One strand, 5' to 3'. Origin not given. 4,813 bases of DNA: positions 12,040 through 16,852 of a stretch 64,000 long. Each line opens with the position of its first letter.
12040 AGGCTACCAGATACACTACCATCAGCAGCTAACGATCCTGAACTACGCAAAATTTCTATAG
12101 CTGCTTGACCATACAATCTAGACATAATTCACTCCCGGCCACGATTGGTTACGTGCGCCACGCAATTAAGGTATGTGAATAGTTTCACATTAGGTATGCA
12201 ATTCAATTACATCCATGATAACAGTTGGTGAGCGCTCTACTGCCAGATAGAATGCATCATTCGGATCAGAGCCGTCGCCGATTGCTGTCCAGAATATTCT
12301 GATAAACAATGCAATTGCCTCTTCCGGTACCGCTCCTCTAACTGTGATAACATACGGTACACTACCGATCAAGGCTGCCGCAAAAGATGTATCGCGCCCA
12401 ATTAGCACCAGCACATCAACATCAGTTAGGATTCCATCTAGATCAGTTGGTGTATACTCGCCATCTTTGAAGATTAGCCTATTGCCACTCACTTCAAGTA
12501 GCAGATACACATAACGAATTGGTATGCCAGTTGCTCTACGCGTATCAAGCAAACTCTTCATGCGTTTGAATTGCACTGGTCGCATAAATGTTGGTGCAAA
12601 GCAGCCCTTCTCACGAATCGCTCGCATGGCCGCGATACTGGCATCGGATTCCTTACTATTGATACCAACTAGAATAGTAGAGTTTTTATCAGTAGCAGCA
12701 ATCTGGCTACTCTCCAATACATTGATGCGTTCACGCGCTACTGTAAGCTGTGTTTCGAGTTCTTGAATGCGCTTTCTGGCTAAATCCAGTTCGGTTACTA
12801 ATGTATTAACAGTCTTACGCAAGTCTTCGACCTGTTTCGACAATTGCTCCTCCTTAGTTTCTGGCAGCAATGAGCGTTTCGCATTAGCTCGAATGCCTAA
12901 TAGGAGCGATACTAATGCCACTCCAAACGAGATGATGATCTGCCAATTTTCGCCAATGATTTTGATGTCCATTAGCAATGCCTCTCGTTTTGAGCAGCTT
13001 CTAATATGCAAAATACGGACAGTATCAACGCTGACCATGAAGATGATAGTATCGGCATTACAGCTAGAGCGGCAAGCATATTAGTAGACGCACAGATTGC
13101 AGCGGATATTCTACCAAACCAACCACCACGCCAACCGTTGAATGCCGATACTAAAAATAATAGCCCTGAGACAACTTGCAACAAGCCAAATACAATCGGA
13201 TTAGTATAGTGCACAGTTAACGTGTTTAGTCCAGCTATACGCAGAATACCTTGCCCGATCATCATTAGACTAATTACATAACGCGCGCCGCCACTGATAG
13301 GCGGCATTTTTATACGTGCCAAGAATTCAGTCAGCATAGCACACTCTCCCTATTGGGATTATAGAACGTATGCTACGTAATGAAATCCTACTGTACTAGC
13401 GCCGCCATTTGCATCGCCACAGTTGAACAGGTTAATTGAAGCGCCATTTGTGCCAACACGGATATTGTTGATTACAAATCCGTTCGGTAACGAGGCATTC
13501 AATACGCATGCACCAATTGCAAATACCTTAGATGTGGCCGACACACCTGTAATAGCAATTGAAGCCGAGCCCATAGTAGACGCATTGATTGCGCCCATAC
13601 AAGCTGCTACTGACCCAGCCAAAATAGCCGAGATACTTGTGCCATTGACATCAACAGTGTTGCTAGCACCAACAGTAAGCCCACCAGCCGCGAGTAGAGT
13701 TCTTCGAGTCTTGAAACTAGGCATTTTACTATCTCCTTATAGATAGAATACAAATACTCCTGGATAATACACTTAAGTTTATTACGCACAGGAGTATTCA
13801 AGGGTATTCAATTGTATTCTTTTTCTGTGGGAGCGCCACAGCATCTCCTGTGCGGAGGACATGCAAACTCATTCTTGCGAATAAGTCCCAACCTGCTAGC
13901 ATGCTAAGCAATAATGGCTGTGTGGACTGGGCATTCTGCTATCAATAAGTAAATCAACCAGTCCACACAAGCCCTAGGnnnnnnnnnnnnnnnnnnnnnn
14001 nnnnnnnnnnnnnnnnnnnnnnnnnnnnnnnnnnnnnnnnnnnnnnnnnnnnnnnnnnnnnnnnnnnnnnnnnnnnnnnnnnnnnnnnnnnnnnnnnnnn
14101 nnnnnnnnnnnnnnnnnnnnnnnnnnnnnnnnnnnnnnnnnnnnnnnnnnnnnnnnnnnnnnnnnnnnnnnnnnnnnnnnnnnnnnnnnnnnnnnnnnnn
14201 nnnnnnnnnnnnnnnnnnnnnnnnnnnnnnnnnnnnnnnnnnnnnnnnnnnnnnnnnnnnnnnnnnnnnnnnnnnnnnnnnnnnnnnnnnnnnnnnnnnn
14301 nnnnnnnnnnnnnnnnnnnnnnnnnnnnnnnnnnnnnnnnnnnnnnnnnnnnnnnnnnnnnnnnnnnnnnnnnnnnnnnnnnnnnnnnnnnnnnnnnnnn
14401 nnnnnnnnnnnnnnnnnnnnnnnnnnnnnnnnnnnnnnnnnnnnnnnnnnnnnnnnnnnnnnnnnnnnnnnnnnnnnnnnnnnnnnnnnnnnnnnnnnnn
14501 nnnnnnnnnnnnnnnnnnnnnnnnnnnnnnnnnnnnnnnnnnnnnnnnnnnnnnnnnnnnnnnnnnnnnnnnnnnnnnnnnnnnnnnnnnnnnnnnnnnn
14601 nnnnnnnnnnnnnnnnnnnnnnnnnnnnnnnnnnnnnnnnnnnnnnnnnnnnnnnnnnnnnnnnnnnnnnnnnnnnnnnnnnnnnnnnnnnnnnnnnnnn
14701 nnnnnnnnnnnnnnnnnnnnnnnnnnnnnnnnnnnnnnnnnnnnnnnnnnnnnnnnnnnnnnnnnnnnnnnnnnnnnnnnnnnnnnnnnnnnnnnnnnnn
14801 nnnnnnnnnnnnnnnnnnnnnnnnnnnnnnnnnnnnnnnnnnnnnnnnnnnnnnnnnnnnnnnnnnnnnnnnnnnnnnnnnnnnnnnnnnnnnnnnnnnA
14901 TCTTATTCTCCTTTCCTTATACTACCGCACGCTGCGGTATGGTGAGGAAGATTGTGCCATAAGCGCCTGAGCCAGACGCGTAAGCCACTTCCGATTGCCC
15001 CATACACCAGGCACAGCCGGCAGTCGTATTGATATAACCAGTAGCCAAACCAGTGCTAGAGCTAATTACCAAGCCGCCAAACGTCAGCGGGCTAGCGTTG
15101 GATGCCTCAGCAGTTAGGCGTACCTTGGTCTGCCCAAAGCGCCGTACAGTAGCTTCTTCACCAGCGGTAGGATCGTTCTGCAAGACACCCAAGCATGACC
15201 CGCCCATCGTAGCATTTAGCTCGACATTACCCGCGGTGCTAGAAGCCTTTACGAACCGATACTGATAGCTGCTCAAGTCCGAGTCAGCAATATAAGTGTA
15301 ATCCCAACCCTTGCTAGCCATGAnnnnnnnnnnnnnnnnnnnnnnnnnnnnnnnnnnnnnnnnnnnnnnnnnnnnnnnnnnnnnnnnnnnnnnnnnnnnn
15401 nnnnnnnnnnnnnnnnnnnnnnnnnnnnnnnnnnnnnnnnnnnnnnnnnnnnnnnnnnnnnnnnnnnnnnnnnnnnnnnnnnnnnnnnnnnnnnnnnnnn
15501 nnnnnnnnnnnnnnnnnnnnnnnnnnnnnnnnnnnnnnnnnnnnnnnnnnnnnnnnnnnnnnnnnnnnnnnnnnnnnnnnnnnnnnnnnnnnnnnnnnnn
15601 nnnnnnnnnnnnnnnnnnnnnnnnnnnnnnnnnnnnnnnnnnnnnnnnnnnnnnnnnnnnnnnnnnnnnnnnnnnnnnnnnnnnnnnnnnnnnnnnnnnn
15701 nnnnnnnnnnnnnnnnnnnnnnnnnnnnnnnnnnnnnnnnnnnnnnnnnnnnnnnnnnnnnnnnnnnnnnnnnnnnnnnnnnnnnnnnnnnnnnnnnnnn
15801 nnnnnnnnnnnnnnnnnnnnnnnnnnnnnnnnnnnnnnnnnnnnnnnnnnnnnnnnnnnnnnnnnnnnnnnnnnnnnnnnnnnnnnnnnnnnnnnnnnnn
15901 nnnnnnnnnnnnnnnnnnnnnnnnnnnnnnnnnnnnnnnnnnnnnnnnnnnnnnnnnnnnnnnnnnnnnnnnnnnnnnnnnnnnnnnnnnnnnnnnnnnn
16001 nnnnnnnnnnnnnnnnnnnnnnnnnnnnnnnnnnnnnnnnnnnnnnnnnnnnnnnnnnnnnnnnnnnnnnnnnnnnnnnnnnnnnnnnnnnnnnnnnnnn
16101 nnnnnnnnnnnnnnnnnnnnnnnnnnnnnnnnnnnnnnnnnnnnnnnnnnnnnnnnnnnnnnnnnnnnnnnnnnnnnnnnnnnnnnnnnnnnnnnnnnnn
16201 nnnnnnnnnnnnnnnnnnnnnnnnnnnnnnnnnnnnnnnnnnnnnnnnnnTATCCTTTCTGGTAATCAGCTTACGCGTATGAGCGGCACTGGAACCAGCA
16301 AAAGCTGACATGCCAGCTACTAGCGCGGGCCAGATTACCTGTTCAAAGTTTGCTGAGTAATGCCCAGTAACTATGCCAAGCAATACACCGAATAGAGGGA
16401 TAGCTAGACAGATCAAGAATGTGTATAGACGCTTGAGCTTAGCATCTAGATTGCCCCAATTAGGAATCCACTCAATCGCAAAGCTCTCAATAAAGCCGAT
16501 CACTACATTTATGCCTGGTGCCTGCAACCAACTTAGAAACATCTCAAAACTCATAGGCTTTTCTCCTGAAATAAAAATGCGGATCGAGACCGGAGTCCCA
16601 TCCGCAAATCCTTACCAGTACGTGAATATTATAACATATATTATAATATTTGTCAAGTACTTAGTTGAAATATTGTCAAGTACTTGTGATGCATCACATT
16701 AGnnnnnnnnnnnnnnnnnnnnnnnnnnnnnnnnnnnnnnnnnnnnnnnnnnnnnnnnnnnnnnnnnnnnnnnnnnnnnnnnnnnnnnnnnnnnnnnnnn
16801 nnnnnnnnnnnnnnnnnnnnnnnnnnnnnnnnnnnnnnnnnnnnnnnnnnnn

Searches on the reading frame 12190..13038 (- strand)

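Call 9: search_protein_families(library=ncbifam, proteins=[window:12190-13038:-], max_evalue=0.1)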
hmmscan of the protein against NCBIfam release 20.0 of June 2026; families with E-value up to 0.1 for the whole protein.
window:12190-13038:- (282 aa): 10 families
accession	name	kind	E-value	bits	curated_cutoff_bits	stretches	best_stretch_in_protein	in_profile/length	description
NF009648.0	PRK13182.1-4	equivalog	0.0027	17.8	170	1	33-99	50-119/184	chromosome-anchoring protein RacA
TIGR02169.1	SMC_prok_A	equivalog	0.0038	14.9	729.4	1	60-135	875-951/1165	chromosome segregation protein SMC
TIGR04523.1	Mplasa_alph_rch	subfamily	0.0057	14.6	270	1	61-116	211-266/745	helix-rich protein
NF041052.1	OsmC_like_Se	domain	0.011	15.7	95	1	90-157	68-136/144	OsmC-related (seleno)protein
TIGR03683.1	A-tRNA_syn_arch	equivalog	0.016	13.4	744.7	1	60-145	750-831/902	alanine--tRNA ligase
NF033885.1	conj_TraP_IncI1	equivalog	0.017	14.9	135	1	62-115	94-146/217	conjugal transfer protein TraP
NF052320.1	Cbp1_fam_LP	subfamily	0.018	14.5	90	1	62-125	110-172/286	Cbp1 family collagen-binding glycoprotein adhesin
NF038291.1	rep_pAB02_ORF2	subfamily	0.03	14.7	85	1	60-116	59-115/172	plasmid replication DNA-binding protein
TIGR02168.1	SMC_prok_B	equivalog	0.065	10.9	567.35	1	61-118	693-750/1181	chromosome segregation protein SMC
TIGR02680.1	TIGR02680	hypoth_equivalog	0.071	10.8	462.85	1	49-115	264-330/1356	TIGR02680 family protein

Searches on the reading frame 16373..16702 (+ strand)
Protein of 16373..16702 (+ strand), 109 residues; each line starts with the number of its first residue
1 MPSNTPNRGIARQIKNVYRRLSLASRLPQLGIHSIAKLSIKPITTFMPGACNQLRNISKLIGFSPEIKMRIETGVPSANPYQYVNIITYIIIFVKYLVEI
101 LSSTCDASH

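Call 43: search_protein_families(library=pfam, alignment_id=A4, max_evalue=0.001)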
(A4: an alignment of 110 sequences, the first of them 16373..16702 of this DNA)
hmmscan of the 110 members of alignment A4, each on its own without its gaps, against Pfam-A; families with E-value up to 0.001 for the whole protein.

A. member 1, window:16373-16702:+ (109 aa): 0 families

B. families by the number of members that match (of 110 scanned): 14 families
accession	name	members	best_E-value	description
PF01385.25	OrfB_IS605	2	4.7e-20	Probable transposase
PF07282.18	Cas12f1-like_TNB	2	1e-19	Cas12f1-like, TNB domain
PF14550.11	Peptidase_S78_2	1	7.9e-28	Putative phage serine protease XkdF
PF01145.31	Band_7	1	4.3e-22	SPFH domain / Band 7 family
PF09414.15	RNA_ligase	1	4.6e-16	RNA ligase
PF23864.1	DUF7222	1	2e-15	Domain of unknown function (DUF7222)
PF08240.17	ADH_N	1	6.6e-15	Alcohol dehydrogenase GroES-like domain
PF04055.27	Radical_SAM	1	5.3e-14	Radical SAM superfamily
PF16912.11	Glu_dehyd_C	1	1.1e-10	Glucose dehydrogenase C-terminus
PF00107.32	ADH_zinc_N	1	6.2e-10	Zinc-binding dehydrogenase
PF13482.12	RNase_H_2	1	1.3e-06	RNase_H superfamily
PF14354.12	Lar_restr_allev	1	1e-05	Restriction alleviation protein Lar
PF10108.15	DNA_pol_B_exo2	1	1.4e-05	Predicted 3'-5' exonuclease related to the exonuclease domain of PolB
PF04448.17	DUF551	1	0.00081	Protein of unknown function (DUF551)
